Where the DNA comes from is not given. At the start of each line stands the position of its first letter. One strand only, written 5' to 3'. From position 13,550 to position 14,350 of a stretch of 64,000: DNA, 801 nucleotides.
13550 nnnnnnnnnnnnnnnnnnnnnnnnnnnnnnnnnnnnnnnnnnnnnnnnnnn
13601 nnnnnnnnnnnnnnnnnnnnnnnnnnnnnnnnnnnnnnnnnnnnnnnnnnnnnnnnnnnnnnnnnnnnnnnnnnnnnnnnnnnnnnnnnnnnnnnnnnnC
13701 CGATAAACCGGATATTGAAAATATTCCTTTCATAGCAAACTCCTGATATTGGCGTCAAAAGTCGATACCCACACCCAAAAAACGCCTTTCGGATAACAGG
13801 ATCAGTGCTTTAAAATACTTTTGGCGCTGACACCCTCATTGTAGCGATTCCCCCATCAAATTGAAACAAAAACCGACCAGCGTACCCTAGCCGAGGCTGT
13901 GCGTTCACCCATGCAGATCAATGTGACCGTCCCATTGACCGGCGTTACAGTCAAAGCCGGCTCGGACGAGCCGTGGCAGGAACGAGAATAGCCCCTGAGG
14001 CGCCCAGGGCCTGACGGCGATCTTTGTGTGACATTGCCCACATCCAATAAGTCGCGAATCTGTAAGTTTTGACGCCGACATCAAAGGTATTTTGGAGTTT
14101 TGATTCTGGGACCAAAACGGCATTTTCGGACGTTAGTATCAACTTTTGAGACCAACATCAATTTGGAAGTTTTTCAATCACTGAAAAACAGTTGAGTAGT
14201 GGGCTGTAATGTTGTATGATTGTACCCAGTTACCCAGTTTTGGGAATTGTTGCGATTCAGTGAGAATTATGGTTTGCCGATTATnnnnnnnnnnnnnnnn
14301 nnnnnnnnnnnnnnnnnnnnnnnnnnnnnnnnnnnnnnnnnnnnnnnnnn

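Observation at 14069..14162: Dispersed ~92-nt intergenic element with two TTGA(C)-N6-8-(G)TCAA boxes; six copies in this window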

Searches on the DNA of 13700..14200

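Call 14: search_rna_families(source=window, start=13700, end=14200, threshold=evalue, max_evalue=10)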
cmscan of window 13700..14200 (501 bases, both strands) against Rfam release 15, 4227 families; matches with E-value up to 10: 0.
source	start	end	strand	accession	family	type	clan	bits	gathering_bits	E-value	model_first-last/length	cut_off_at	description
